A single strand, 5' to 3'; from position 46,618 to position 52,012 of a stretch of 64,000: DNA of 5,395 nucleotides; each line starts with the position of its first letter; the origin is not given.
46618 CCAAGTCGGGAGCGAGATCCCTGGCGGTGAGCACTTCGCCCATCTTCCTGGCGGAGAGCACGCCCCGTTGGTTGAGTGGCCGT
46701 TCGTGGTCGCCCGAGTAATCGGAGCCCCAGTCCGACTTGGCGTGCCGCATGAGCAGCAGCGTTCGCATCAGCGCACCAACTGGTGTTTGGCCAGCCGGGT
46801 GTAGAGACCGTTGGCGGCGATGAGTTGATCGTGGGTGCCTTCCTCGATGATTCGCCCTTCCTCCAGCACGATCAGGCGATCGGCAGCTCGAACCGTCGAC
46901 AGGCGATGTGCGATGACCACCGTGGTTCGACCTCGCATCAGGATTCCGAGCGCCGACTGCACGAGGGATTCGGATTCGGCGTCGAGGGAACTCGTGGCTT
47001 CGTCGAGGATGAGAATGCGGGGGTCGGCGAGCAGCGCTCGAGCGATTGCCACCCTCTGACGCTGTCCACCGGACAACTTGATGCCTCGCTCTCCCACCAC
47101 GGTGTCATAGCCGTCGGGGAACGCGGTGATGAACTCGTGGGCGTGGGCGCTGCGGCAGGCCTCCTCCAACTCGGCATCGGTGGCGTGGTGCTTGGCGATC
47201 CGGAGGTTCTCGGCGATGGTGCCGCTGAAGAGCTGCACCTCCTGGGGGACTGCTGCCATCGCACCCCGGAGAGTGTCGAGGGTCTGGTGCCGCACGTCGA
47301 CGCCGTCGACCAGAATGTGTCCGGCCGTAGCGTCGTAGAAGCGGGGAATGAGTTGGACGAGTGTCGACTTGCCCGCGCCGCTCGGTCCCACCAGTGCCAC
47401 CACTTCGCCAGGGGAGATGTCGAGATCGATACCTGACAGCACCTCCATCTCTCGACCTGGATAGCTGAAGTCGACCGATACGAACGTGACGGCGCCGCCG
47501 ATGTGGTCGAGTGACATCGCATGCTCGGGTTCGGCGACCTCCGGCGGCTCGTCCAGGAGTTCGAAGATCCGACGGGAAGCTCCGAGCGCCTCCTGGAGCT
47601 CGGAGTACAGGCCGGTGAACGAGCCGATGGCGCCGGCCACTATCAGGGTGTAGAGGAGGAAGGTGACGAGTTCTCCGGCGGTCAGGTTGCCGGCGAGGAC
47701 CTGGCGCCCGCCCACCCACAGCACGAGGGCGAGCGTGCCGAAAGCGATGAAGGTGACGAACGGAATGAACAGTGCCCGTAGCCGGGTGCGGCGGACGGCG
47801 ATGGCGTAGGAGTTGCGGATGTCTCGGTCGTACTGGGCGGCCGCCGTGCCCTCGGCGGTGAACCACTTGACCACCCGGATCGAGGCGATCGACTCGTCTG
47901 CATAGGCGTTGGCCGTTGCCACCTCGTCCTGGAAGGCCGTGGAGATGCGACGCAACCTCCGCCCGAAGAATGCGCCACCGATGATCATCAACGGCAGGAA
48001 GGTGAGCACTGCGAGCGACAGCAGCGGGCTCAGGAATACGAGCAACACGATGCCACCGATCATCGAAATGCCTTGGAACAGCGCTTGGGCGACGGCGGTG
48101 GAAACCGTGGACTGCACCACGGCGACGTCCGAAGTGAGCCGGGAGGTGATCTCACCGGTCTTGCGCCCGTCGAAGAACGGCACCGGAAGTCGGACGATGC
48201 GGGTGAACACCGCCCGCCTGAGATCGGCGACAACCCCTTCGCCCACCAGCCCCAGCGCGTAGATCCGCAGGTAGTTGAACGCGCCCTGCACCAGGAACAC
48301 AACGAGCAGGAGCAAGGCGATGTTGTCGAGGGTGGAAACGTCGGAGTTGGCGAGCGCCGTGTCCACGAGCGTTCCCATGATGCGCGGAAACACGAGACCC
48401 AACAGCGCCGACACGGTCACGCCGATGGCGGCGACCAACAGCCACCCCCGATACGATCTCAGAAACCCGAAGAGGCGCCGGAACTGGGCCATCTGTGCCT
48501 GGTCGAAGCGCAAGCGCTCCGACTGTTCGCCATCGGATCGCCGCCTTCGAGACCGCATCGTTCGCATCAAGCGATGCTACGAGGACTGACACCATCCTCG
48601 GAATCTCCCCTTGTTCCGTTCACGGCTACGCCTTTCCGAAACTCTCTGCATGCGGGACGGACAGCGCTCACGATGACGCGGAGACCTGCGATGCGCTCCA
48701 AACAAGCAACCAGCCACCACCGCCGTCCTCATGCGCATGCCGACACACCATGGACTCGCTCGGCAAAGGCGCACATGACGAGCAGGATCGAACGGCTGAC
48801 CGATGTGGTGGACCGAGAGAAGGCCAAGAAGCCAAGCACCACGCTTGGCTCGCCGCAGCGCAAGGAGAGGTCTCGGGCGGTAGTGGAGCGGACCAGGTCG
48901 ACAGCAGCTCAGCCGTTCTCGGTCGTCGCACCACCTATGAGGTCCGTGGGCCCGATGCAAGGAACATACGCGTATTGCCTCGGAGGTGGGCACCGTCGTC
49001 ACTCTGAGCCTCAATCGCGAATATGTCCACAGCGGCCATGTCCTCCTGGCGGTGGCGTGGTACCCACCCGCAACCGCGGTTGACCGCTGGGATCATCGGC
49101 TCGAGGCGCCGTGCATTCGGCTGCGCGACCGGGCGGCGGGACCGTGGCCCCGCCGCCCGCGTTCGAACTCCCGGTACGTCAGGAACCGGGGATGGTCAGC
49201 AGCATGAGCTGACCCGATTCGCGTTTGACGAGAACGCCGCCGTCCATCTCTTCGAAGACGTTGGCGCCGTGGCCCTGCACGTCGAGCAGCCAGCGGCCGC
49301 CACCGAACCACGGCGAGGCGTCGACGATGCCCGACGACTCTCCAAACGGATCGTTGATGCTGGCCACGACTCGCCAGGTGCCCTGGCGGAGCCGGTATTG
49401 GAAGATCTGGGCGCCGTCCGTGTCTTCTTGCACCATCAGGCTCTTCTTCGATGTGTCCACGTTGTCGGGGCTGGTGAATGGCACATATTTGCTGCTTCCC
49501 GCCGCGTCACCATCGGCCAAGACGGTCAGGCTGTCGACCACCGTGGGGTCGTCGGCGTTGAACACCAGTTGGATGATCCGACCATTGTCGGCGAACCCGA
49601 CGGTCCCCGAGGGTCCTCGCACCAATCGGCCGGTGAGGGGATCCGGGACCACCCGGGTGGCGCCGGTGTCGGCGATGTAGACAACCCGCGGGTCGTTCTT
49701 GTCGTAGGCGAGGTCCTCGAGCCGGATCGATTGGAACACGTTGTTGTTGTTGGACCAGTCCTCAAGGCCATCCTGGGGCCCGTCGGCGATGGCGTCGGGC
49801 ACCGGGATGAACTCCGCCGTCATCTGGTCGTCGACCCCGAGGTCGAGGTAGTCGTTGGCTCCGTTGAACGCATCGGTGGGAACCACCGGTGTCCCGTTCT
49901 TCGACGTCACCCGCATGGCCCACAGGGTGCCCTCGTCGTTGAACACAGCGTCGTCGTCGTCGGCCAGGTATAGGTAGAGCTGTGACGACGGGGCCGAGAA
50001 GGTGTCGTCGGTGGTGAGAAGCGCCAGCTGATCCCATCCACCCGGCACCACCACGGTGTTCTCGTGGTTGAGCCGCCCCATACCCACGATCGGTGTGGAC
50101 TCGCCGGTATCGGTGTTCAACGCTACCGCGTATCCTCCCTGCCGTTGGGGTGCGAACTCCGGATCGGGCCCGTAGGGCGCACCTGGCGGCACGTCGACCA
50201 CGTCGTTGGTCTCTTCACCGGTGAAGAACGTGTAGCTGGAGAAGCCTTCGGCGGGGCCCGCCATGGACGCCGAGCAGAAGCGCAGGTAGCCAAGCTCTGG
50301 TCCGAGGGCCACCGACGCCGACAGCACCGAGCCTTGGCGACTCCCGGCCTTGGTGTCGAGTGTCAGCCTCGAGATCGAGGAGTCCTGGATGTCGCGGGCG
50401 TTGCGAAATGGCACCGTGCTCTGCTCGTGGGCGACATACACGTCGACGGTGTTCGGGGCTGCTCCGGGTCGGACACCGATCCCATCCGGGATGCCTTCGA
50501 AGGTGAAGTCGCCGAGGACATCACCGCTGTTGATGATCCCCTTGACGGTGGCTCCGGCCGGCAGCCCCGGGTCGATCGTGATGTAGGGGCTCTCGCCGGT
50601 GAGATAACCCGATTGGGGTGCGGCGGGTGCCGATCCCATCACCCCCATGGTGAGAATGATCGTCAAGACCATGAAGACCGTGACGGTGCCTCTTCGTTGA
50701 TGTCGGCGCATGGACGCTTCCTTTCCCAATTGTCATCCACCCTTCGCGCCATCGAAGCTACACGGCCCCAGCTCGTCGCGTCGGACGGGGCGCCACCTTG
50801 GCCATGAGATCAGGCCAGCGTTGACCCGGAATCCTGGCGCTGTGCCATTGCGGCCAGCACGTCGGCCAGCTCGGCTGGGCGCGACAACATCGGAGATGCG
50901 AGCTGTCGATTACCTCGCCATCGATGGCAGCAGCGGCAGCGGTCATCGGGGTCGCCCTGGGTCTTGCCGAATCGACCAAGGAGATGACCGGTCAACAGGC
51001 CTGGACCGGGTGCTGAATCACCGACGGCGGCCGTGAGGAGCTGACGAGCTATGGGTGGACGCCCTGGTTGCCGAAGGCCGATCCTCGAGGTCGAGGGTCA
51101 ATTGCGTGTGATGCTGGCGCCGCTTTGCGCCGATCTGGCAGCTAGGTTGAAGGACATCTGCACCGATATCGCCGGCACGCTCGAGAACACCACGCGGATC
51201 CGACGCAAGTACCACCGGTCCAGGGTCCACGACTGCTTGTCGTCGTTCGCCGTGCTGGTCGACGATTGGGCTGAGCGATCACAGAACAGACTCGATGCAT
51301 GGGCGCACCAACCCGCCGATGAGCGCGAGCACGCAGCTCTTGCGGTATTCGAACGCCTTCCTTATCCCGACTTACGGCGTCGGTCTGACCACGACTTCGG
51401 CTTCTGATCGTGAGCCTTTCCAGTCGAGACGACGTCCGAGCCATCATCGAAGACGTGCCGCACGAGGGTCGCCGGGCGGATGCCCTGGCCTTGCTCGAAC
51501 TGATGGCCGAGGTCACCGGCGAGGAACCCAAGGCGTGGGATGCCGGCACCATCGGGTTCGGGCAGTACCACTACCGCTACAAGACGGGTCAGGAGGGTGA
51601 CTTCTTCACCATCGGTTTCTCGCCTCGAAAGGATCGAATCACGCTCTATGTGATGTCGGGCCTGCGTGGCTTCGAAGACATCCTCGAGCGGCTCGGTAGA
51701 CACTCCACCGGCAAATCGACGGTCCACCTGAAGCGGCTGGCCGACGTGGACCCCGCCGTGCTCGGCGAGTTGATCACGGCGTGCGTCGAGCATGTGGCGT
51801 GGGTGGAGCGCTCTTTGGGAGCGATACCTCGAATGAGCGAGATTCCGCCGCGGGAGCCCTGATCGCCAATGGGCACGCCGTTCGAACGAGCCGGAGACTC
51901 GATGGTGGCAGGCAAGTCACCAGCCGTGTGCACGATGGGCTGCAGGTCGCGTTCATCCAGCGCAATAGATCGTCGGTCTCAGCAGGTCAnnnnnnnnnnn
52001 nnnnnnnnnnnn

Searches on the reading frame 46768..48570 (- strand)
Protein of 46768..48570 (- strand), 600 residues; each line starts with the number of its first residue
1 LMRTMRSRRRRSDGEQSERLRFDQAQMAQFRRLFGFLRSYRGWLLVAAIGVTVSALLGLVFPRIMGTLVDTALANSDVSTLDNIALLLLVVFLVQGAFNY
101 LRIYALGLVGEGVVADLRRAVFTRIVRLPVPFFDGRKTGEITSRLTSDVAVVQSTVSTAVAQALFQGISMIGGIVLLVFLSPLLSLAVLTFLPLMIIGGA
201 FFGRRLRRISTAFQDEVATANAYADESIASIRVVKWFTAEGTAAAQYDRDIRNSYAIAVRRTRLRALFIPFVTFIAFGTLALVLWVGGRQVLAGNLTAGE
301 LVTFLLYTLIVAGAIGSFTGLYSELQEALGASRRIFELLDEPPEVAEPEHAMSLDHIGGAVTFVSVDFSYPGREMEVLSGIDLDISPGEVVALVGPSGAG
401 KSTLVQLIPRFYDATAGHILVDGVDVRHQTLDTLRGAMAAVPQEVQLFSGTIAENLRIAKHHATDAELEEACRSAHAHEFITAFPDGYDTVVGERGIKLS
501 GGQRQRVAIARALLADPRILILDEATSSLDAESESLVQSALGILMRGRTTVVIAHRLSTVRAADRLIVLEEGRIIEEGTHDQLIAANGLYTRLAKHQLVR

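Call 5: search_protein_families(library=pfam, proteins=[window:46768-48570:-])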
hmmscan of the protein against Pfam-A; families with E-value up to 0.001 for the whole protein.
window:46768-48570:- (600 aa): 6 families
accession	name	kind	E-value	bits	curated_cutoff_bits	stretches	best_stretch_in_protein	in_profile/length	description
PF00664.28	ABC_membrane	-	7.5e-57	193.5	28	1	45-314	2-273/274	ABC transporter transmembrane region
PF00005.33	ABC_tran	-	4.2e-35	121.8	25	1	378-527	1-137/137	ABC transporter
PF13191.12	AAA_16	-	2.2e-06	28.7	32.6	1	387-546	24-161/167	AAA ATPase domain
PF02463.25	SMC_N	-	7e-05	22.8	40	0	498-569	136-211/220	RecF/RecN/SMC N terminal domain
PF13401.12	AAA_22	-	0.0005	20.8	27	0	390-481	7-65/130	AAA domain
PF13555.12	AAA_29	-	0.00086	19.4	27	0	382-405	16-39/61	P-loop containing region of AAA domain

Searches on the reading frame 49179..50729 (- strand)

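Call 5: search_protein_families(library=pfam, proteins=[window:49179-50729:-])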
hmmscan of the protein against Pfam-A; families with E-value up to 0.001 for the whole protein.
window:49179-50729:- (516 aa): 1 family
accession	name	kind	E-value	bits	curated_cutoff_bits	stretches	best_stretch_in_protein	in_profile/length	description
PF05787.19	PhoX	-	1.5e-07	31.4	24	1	168-441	174-452/515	Alkaline phosphatase PhoX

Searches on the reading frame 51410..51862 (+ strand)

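Call 5: search_protein_families(library=pfam, proteins=[window:51410-51862:+])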
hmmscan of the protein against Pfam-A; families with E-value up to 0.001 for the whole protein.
window:51410-51862:+ (150 aa): 1 family
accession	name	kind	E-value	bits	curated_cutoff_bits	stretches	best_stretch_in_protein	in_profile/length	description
PF08818.16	DUF1801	-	2.7e-11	44.1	27.2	1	21-124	1-83/85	Domain of unknown function (DU1801)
